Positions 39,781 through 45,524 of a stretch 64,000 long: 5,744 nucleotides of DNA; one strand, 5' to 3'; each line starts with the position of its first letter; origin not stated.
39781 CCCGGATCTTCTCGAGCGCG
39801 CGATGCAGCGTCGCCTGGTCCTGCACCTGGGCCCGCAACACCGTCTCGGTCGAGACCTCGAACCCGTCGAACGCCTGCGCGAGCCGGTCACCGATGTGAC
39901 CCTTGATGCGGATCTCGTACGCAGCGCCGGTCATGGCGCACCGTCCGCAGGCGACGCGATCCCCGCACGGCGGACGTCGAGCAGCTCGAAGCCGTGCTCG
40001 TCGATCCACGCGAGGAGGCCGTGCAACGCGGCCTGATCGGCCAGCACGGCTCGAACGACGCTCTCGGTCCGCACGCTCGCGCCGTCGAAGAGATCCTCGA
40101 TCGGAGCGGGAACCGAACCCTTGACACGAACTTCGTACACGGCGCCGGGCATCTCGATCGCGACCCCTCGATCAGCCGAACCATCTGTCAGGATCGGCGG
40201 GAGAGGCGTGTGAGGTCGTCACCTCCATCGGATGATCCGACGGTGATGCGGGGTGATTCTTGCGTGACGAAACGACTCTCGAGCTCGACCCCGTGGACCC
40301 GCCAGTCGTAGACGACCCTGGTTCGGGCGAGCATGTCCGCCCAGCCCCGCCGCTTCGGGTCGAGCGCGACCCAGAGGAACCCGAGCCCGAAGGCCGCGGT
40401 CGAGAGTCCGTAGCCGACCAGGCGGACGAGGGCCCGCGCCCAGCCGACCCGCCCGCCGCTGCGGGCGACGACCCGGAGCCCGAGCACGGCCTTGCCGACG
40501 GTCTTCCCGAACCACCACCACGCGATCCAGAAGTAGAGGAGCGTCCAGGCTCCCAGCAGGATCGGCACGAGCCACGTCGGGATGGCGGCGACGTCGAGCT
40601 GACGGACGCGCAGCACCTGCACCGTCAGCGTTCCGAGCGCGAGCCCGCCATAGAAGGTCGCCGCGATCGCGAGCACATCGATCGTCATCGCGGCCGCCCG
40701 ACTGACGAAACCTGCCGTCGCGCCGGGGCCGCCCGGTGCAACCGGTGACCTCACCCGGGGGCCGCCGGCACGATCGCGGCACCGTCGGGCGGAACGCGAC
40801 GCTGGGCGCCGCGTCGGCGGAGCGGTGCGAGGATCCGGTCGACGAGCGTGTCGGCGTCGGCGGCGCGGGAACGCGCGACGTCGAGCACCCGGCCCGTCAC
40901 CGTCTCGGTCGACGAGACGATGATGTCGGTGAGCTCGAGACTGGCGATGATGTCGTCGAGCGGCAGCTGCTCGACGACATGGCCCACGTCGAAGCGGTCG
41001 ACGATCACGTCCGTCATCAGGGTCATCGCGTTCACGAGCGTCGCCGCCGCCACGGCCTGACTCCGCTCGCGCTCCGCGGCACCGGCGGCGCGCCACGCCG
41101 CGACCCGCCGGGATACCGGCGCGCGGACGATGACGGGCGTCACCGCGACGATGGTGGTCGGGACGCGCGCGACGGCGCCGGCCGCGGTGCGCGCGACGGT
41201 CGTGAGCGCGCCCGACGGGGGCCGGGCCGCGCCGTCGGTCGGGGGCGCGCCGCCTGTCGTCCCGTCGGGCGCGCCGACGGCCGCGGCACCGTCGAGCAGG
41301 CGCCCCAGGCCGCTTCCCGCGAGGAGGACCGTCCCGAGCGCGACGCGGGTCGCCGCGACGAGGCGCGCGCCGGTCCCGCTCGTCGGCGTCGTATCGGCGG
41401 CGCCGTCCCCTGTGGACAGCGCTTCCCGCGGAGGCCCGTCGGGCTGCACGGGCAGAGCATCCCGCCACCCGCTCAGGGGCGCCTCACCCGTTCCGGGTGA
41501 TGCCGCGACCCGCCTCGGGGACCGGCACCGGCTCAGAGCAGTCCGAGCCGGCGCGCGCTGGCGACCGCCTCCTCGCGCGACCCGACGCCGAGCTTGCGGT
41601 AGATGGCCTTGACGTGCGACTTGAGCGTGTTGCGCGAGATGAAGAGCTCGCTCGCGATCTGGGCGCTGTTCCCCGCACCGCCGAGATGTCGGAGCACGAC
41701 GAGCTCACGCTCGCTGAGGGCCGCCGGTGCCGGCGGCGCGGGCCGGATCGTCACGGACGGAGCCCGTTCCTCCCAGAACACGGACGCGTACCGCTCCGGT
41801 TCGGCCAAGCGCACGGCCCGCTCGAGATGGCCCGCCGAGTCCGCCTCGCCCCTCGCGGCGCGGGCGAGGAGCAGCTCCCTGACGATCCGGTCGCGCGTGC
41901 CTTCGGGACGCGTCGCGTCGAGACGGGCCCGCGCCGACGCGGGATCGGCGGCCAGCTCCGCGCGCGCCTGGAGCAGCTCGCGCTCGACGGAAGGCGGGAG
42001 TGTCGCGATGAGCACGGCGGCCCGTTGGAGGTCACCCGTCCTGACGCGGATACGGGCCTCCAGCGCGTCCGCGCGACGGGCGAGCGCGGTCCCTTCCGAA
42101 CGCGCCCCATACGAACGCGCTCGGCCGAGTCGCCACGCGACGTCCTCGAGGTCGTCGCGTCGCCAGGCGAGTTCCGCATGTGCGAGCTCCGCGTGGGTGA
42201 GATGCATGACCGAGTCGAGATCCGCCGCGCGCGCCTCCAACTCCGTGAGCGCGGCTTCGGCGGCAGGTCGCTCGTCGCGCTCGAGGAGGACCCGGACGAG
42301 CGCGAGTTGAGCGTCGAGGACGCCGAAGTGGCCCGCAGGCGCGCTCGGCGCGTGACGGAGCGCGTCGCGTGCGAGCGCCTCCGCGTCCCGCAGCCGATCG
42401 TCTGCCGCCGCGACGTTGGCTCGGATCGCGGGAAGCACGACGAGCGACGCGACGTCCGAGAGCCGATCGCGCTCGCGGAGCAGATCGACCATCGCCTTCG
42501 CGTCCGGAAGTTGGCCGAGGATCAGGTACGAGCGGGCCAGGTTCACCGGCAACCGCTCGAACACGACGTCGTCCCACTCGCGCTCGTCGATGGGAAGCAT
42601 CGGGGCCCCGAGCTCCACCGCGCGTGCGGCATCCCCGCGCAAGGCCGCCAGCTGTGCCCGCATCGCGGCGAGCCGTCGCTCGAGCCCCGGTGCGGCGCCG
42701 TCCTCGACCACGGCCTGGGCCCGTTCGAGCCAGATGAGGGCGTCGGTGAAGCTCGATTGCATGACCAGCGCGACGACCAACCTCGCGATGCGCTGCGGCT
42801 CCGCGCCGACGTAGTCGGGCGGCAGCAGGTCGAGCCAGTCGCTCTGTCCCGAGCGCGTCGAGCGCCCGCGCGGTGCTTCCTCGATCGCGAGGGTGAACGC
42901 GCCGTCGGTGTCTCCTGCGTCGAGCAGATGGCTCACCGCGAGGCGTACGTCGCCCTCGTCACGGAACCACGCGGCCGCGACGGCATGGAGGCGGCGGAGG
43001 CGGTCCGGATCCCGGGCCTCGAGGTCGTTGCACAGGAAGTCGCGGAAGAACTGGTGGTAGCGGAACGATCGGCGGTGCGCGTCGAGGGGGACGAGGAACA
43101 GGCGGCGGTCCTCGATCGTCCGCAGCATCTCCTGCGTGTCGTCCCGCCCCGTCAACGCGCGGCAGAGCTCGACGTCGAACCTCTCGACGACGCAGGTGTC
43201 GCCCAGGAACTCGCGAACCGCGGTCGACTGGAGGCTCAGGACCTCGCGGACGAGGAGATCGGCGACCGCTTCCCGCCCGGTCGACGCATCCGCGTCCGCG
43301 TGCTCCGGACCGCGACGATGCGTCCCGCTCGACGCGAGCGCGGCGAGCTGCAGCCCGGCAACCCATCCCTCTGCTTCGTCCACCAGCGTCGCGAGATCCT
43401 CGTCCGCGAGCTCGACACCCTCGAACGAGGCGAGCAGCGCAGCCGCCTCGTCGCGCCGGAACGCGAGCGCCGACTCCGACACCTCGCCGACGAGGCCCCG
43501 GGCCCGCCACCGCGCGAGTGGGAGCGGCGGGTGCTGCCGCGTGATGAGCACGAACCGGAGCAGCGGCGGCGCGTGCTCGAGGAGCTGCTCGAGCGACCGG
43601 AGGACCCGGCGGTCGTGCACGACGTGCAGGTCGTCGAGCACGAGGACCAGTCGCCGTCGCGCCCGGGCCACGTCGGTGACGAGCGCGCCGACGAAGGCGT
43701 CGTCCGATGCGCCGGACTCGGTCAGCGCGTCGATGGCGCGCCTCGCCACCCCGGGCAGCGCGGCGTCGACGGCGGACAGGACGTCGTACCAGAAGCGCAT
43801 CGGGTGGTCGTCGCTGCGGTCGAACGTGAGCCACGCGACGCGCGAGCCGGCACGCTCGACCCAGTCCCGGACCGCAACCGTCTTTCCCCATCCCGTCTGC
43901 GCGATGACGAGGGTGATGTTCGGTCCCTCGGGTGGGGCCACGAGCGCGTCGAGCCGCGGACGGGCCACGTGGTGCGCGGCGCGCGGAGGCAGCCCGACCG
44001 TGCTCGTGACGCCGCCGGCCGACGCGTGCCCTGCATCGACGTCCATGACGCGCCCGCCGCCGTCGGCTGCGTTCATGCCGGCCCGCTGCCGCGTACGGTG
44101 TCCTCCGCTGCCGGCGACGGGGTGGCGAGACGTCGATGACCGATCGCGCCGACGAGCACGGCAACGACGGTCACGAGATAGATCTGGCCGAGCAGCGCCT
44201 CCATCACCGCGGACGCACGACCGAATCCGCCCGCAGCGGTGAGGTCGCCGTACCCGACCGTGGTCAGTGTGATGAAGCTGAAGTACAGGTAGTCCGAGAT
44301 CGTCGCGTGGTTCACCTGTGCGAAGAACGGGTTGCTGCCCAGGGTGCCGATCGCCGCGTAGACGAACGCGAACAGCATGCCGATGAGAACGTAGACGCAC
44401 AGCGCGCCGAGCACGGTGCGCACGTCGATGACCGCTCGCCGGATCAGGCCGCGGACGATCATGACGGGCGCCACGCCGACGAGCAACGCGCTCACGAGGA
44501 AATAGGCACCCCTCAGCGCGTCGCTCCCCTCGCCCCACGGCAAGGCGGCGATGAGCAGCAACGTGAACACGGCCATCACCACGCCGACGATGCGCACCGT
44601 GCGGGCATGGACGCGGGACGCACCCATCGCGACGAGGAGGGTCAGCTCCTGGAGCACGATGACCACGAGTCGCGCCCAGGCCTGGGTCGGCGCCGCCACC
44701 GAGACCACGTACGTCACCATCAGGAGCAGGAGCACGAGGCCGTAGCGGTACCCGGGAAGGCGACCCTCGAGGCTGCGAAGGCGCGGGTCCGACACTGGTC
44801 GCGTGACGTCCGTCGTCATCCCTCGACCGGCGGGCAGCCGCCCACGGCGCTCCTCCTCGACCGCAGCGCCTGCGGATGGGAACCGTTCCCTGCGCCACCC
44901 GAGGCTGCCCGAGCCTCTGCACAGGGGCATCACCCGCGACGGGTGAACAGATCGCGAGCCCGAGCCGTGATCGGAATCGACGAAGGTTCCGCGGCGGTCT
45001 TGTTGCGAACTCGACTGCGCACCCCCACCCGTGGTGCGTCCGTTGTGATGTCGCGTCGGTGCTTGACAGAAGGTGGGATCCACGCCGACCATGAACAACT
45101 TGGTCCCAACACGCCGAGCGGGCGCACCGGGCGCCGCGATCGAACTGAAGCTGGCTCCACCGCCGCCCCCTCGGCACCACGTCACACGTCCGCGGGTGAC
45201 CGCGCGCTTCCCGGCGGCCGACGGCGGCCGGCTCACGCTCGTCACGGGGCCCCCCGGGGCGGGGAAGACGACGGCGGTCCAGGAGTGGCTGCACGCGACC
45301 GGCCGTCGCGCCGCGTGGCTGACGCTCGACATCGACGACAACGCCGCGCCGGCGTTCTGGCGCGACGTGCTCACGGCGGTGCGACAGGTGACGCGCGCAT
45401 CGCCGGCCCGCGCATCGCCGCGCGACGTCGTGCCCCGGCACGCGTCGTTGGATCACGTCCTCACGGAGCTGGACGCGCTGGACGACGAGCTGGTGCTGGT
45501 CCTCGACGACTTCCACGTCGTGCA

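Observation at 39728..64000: Eight copies of the palindrome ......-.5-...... mark most promoter gaps of a 24-kb block that also encodes three paralogous LAL regulators: a candidate undescribed regulon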

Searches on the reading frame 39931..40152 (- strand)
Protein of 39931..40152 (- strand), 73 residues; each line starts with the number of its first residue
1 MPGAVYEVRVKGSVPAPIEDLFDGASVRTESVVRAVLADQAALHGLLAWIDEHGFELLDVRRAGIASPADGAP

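Call 34: search_protein_families(library=pfam, proteins=[window:39934-40152:-], max_evalue=0.01)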
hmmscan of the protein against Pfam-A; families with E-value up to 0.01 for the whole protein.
seq(73 aa): 0 families

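Call 77: search_protein_families(library=ncbifam, proteins=[window:39931-40152:-], max_evalue=0.001)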
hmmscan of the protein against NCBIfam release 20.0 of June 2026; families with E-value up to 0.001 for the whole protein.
window:39931-40152:- (73 aa): 0 families

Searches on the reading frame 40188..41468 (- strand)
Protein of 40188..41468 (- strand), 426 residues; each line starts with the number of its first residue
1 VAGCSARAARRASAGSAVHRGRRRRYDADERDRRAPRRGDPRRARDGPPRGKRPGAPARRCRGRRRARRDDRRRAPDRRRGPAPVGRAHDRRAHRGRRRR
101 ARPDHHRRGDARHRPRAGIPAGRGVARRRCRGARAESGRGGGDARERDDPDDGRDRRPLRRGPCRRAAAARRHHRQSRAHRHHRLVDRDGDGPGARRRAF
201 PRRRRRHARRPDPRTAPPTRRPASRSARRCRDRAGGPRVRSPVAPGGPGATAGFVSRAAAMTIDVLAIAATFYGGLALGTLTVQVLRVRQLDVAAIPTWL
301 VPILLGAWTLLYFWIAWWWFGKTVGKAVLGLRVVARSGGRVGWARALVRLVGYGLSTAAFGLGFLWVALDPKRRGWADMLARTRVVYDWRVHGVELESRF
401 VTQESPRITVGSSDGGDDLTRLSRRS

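Call 10: search_protein_families(library=pfam, proteins=[window:40188-41468:-], max_evalue=0.01)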
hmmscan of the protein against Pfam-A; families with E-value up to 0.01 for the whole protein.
window:40188-41468:- (426 aa): 1 family
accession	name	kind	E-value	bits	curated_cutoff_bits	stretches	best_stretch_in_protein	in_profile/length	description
PF06271.18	RDD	-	3.2e-20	73.3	24.1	1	251-381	1-136/137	RDD family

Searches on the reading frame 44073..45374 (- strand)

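Call 8: search_protein_families(library=pfam, proteins=[window:44073-45374:-], max_evalue=0.01)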
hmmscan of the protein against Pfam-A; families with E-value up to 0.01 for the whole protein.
window:44073-45374:- (433 aa): 2 families
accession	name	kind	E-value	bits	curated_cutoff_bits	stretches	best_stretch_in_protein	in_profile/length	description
PF07885.22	Ion_trans_2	-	1.4e-10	41.3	22.5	1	333-409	7-75/79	Ion channel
PF00520.37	Ion_trans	-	0.00049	19.8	25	1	313-404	116-222/241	Ion transport protein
